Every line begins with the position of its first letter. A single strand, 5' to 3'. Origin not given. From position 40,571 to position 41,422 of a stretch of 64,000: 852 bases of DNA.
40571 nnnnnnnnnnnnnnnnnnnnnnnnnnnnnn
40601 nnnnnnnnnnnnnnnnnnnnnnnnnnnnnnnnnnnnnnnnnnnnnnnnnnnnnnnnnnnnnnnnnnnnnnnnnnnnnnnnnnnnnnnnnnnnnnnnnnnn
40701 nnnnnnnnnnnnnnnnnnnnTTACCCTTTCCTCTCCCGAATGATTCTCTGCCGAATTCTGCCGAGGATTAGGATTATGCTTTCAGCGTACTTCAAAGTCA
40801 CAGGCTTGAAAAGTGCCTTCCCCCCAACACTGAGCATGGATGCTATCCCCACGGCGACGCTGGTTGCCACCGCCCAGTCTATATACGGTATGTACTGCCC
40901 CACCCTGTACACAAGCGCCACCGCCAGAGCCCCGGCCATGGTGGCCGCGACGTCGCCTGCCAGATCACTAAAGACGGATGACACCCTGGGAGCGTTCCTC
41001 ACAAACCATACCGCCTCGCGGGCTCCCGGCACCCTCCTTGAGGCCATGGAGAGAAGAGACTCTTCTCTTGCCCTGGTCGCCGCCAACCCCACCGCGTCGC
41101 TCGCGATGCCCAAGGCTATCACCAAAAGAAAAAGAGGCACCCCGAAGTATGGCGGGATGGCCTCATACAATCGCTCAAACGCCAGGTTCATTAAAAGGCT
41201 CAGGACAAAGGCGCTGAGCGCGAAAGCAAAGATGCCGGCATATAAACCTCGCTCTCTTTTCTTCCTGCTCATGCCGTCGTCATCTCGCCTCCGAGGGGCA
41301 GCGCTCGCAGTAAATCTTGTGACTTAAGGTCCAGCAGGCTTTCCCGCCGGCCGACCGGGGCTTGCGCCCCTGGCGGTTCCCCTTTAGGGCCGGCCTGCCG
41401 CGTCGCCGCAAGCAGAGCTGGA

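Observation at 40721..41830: OLE-RNA-like large structured ncRNA plus an OapA-like membrane protein between ispA and dxs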

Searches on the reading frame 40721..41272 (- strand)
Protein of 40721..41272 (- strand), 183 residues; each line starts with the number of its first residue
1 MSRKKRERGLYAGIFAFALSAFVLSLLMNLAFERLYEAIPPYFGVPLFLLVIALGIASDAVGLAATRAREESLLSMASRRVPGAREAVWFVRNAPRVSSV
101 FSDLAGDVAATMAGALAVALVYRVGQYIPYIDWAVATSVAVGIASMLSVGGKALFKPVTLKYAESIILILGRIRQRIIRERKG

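Call 4: search_protein_families(library=pfam, proteins=[window:40721-41272:-], max_evalue=0.01)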
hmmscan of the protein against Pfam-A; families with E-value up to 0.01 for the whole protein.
window:40721-41272:- (183 aa): 1 family
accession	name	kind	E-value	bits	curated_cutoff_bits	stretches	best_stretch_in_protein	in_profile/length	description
PF01545.26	Cation_efflux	-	0.00097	19.4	26.6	1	14-144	69-183/198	Cation efflux family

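Call 5: search_protein_families(library=ncbifam, proteins=[window:40721-41272:-], max_evalue=0.01)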
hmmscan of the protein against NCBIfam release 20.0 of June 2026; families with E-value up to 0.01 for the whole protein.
window:40721-41272:- (183 aa): 0 families

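Call 7: find_homologous_proteins(query=window:40721-41272:-)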
Query window:40721-41272:- (183 aa): 69 proteins with E <= 0.001 among 2322 candidates.
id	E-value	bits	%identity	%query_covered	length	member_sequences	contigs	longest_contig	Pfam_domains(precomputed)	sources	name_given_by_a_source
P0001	3.0e-106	371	100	100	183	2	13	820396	-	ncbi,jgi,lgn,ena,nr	ncbi:MAG: hypothetical protein ACOX5Q_00110 [Bacillota bacterium]|jgi:hypothetical protein|nr:hypoth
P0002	4.4e-89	315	83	100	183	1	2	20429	-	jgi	jgi:hypothetical protein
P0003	7.1e-89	314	84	100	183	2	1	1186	-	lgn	-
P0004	6.6e-86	305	81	100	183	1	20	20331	-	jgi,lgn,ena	jgi:hypothetical protein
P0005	5.5e-85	302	80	100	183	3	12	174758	-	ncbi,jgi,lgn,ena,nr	ncbi:MAG TPA: hypothetical protein GX512_06360 [Firmicutes bacterium]|nr:hypothetical protein [Candi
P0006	6.2e-81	289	78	100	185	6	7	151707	-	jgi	jgi:hypothetical protein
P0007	9.7e-81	288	78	100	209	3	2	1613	-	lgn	-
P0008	2.6e-74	267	73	93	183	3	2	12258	-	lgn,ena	-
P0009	7.5e-68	246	68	100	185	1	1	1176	-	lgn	-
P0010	1.6e-62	229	64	97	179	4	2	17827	-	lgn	-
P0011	9.3e-61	223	72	85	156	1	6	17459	-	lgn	-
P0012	8.1e-58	213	62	97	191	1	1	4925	-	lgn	-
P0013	1.5e-57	213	61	98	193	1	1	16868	-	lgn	-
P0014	3.3e-55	205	59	98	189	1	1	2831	-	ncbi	-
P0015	5.0e-54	201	65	87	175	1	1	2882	-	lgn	-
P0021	7.3e-52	194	54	97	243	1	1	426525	-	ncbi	-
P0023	8.4e-52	194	66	77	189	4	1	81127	-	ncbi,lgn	ncbi:MAG: hypothetical protein WD024_07290 [Bacillota bacterium]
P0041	1.4e-47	180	53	86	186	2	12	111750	-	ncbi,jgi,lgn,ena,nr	ncbi:MAG TPA: hypothetical protein GX729_05205 [Firmicutes bacterium]|jgi:hypothetical protein|nr:hy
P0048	7.9e-39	152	52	87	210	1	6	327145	-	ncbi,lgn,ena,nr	ncbi:MAG TPA: hypothetical protein GX510_00725 [Firmicutes bacterium]|nr:hypothetical protein [Candi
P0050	3.6e-17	81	35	85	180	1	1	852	PF01595.26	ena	-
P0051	4.3e-16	78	37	67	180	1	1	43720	PF01595.26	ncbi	-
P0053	8.8e-16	77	34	95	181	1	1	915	PF01595.26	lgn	-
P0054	1.1e-15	77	34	95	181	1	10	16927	PF01595.26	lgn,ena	-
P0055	1.5e-15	76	38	68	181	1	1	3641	PF01595.26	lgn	-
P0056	2.0e-15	76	34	93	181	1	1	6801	PF01595.26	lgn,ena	-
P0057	3.6e-15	75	33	95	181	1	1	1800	PF01595.26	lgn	-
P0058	3.8e-15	75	38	68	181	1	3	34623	PF01595.26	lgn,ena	-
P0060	4.3e-15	75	35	68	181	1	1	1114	PF01595.26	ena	-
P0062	5.9e-15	74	31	93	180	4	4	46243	PF01595.26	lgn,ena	-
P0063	4.2e-14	71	33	87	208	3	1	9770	PF01595.26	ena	-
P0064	5.6e-14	71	32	87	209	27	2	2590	PF01595.26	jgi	-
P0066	4.2e-13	68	34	69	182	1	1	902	PF01595.26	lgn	-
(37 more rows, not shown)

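Call 16: list_cluster_members(proteins=[P0001, P0005, P0041, P0048, P0023, P0021])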
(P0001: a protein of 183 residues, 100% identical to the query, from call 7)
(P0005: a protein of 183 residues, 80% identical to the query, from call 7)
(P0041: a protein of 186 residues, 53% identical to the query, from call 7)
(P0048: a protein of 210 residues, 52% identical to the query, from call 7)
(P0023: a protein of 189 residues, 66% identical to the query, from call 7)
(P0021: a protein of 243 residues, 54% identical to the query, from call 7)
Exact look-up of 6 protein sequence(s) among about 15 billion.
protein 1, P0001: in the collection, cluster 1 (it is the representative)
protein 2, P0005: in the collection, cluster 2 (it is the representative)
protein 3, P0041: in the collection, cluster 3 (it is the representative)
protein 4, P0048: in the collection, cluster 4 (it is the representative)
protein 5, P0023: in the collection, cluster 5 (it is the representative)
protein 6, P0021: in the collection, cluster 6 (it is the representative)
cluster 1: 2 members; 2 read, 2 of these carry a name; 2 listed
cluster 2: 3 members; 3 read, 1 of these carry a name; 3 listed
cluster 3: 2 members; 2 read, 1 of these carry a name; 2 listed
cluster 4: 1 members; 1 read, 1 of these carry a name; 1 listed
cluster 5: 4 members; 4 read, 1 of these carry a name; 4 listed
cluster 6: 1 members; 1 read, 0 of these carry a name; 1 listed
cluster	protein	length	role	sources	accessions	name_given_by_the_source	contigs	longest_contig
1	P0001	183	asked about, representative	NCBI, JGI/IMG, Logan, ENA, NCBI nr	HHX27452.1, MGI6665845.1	MAG: hypothetical protein ACOX5Q_00110 [Bacillota bacterium] | hypothetical protein | hypothetical protein [Candidatus Fermentithermobacillaceae bacterium]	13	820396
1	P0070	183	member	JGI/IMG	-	CBS domain containing-hemolysin-like protein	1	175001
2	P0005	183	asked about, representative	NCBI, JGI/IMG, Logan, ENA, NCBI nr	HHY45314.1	MAG TPA: hypothetical protein GX512_06360 [Firmicutes bacterium] | hypothetical protein [Candidatus Fermentithermobacillaceae bacterium]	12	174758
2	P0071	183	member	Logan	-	-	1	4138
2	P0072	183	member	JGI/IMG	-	-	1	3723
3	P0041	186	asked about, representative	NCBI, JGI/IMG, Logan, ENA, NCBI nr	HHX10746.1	MAG TPA: hypothetical protein GX729_05205 [Firmicutes bacterium] | hypothetical protein | hypothetical protein [Bacillota bacterium]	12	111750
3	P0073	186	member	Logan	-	-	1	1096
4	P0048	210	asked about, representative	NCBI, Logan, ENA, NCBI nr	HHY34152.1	MAG TPA: hypothetical protein GX510_00725 [Firmicutes bacterium] | hypothetical protein [Candidatus Fermentithermobacillaceae bacterium]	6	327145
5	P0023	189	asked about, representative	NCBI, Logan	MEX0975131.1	MAG: hypothetical protein WD024_07290 [Bacillota bacterium]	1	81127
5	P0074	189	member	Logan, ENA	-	-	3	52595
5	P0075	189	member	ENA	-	-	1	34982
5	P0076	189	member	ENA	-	-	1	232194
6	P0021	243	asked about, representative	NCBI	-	-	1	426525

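Call 23: find_related_loci(query=A2, collection=genome_contigs, flank=3000)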
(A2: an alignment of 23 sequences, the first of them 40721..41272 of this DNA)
Query A2 (183 aa) in genome_contigs; peptide patterns used: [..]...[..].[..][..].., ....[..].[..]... (x = any residue, [..] = any of these).
68 stretches matched a pattern; 25 encode a relative of the query (tblastn E <= 1e-3); 25 distinct loci.
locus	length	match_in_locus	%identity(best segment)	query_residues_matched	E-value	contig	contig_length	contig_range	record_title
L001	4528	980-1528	81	1-183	7e-97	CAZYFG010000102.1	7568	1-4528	MAG TPA_asm: uncultured Eubacteriales bacterium isolate SRP239243_co1_308 genome assembly, contig: NODE_17618_length_756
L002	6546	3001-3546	78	1-183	5e-91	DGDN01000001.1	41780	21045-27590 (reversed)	MAG TPA_asm: Candidatus Fermentithermobacillaceae bacterium UBA3951 UBA3951_contig_6568, whole genome shotgun sequence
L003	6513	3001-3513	80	1-171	5e-87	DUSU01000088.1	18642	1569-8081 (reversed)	MAG TPA_asm: Candidatus Fermentithermobacillaceae bacterium isolate AS04akNAM_77 55336_AS04, whole genome shotgun sequen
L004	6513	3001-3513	73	1-171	2e-77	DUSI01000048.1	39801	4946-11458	MAG TPA_asm: Candidatus Fermentithermobacillaceae bacterium isolate AS04akNAM_117 53968_AS04, whole genome shotgun seque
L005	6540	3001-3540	64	3-182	3e-72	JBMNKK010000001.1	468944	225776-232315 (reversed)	MAG: Bacillota bacterium isolate SBF912LR0HQ0201 contig_21432, whole genome shotgun sequence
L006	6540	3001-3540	54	3-179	1e-58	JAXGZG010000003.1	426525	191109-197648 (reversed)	MAG: Bacillota bacterium isolate AnMBR.bin531 bin531_3, whole genome shotgun sequence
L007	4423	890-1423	57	2-179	1e-58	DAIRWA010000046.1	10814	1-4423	MAG TPA_asm: Bacillota bacterium isolate CTOTU40645 NODE_2946_length_10814_cov_3.388140, whole genome shotgun sequence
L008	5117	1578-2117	52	1-179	3e-58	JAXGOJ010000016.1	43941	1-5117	MAG: Bacillota bacterium isolate AnMBR.bin277 bin277_16, whole genome shotgun sequence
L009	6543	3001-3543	51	3-181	5e-58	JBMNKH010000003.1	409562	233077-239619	MAG: Bacillota bacterium isolate SBF912LR0HQ0183 contig_42549, whole genome shotgun sequence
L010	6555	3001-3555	54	2-183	8e-58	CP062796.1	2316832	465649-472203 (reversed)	MAG: Candidatus Fermentithermobacillus carboniphilus isolate Bu02 chromosome, complete genome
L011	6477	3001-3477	62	21-179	1e-56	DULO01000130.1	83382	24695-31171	MAG TPA_asm: Candidatus Fermentithermobacillaceae bacterium isolate AS04akNAM_124 67688_AS04, whole genome shotgun seque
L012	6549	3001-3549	51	3-183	3e-56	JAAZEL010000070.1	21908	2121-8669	MAG: Candidatus Fermentithermobacillaceae bacterium isolate AS09scLD_335 321440_AS09, whole genome shotgun sequence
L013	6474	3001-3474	55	22-179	2e-56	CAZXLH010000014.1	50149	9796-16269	MAG TPA_asm: uncultured Eubacteriales bacterium isolate SRP192927_co8_49 genome assembly, contig: NODE_482_length_50149_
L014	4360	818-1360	51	1-179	4e-55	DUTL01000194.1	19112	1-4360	MAG TPA_asm: Candidatus Fermentithermobacillaceae bacterium isolate AS05jafATM_71 44194_AS05, whole genome shotgun seque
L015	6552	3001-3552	54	1-183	8e-55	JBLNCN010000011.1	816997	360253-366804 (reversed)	MAG: Bacillota bacterium isolate MAG124 PRJNA950955_bin31_renamed_10, whole genome shotgun sequence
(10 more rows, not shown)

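Call 37: predict_structure(alignment_id=A1)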
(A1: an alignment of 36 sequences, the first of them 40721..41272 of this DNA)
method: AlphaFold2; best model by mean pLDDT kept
length: 183 residues; sequences in the alignment: 36
mean_pLDDT: 78.5   pTM: 0.62
mean pLDDT of the five models: 78.5, 75.7, 74.0, 71.0, 70.8
residues with pLDDT >= 90: 6; 70-90: 139; 50-70: 35; < 50: 3
segments of 3 or more residues with pLDDT < 50: none
pLDDT, mean of each block of 10 residues (from residue 1): 53 70 69 62 76 85 87 89 88 86 82 80 72 79 84 84 87 84 67
secondary structure, 60 per line:
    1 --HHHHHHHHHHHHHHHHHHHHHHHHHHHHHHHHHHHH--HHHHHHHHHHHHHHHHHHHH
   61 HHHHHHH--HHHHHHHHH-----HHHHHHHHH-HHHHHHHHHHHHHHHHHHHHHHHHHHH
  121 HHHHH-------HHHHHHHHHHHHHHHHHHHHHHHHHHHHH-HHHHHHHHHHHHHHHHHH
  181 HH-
elements in order: H3-38 H41-67 H70-78 H84-92 H94-125 H133-161 H163-182

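Call 40: fold_search(model_id=the predicted structure, library=pdb)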
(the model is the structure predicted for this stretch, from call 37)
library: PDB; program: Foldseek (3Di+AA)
matches with E <= 10: 380; with E <= 0.001: 0
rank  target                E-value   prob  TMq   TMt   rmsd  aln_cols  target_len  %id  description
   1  7m1t_B                3.2e-02  1.00  0.51  0.32   5.4       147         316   14  Crystal structure of an archaeal CNNM, MtCorB, with C-terminal deletion in complex with Mg2+-ATP (released 2021-06-16)
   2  7m1t_A                7.1e-02  1.00  0.61  0.36   2.6       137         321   16  Crystal structure of an archaeal CNNM, MtCorB, with C-terminal deletion in complex with Mg2+-ATP (released 2021-06-16)
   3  7cff                  1.6e-01  1.00  0.53  0.61   7.7       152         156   18  Structure of the thermostabilized transmembrane domain of the bacterial CNNM/CorC family Mg2+ transporter in complex wit (released 2021-02-24)
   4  7cfg                  1.7e-01  1.00  0.53  0.61   7.7       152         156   18  Structure of the transmembrane domain of the bacterial CNNM/CorC family Mg2+ transporter in complex with Mg2+ (released 2021-02-24)
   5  7m1u_B                4.5e-01  0.97  0.50  0.33   5.2       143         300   13  Crystal structure of an archaeal CNNM, MtCorB, R235L mutant with C-terminal deletion (released 2021-06-16)
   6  7m1u_A                4.8e-01  0.97  0.50  0.32   6.5       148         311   15  Crystal structure of an archaeal CNNM, MtCorB, R235L mutant with C-terminal deletion (released 2021-06-16)
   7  2oer_A                6.7e-01  0.30  0.26  0.26  17.9       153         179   16  Probable Transcriptional Regulator from Pseudomonas aeruginosa (released 2007-01-30)
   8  8tzj_C                7.4e-01  0.35  0.34  0.31  16.7       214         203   11  Cryo-EM structure of Vibrio cholerae FtsE/FtsX complex (released 2023-12-20)
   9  8ipr_A                9.0e-01  0.15  0.23  0.12  15.5       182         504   15  Cryo-EM structure of heme transporter CydDC from Mycobacterium smegmatis in the outward facing ATP bound state (released 2023-06-14)
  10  6jx6_C                9.9e-01  0.21  0.25  0.28  12.5       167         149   12  Tetrameric form of Smac (released 2019-12-04)
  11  6xbw_o                1.1e+00  0.14  0.21  0.24  19.6       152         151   19  Cryo-EM structure of V-ATPase from bovine brain, state 1 (released 2020-08-19)
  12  7u8o_g                1.3e+00  0.15  0.22  0.26  19.3       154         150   18  Structure of porcine V-ATPase with mEAK7 and SidK, Rotary state 2 (released 2022-07-06)
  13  7eja_R                1.3e+00  0.08  0.16  0.13  21.4       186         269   14  Structure of the alpha2A-adrenergic receptor GoA signaling complex bound to dexmedetomidine (released 2022-04-13)
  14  4tx5_B                1.3e+00  0.35  0.33  0.35  13.1       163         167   13  Crystal structure of Smac-DIABLO (in space group P65) (released 2015-07-15)
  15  7sk8_A                1.3e+00  0.13  0.20  0.14  20.4       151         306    9  Cryo-EM structure of human ACKR3 in complex with CXCL12, a small molecule partial agonist CCX662, an extracellular Fab (released 2022-07-27)
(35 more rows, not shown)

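Call 41: search_solved_structures(query=A1, max_evalue=1, show_alignments=1)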
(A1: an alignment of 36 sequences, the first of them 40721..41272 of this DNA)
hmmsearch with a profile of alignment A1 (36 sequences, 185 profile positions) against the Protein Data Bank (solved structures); distinct sequences matched with E-value up to 1: 1.
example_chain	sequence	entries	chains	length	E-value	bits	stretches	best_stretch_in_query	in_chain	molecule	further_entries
4qav_A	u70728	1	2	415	0.62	12.9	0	107-161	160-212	3-oxoacyl-[acyl-carrier-protein] synthase 2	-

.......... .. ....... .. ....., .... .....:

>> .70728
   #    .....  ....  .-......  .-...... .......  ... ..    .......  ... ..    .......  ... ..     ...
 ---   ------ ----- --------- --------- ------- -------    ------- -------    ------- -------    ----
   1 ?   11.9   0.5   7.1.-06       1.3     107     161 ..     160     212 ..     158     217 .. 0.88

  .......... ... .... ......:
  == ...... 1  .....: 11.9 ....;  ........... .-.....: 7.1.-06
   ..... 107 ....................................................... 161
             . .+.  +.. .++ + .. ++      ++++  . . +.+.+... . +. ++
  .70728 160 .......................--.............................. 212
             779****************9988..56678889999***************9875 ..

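Call 57: find_encoding_contigs(protein=P0051, flank=3000, max_places=2)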
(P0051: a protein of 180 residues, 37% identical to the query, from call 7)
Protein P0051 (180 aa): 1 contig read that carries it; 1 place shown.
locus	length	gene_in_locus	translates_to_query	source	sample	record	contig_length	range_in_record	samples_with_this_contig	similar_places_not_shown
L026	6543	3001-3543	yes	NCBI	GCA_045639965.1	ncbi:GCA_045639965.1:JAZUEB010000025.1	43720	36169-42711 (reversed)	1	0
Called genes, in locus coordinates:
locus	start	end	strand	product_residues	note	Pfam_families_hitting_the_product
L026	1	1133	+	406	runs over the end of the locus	PF13742:tRNA_anti_2, PF01336:tRNA_anti-codon, PF02601:Exonuc_VII_L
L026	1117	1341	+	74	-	PF02609:Exonuc_VII_S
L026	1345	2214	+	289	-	PF00348:polyprenyl_synt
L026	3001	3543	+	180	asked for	PF01595:CNNM (weak)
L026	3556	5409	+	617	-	PF00456:Transketolase_N, PF13292:DXP_synthase_N, PF02779:Transket_pyr, PF02780:Transketolase_C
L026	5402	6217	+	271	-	PF01479:S4, PF01728:FtsJ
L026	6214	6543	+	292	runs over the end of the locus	PF01513:NAD_kinase, PF20143:NAD_kinase_C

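Call 63: find_encoding_contigs(protein=P0063, flank=3000, max_places=1)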
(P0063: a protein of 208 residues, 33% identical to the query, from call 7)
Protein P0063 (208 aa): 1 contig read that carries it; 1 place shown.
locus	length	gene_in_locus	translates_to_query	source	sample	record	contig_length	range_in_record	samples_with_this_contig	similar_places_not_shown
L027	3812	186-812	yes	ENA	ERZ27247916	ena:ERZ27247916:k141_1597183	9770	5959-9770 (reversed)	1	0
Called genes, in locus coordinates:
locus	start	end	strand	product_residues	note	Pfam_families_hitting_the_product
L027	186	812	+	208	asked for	PF01595:CNNM (faint)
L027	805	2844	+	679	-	PF13292:DXP_synthase_N, PF00676:E1_dh (faint), PF02779:Transket_pyr, PF02780:Transketolase_C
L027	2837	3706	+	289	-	PF01479:S4, PF01728:FtsJ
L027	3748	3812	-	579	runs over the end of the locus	PF02463:SMC_N, PF13476:AAA_23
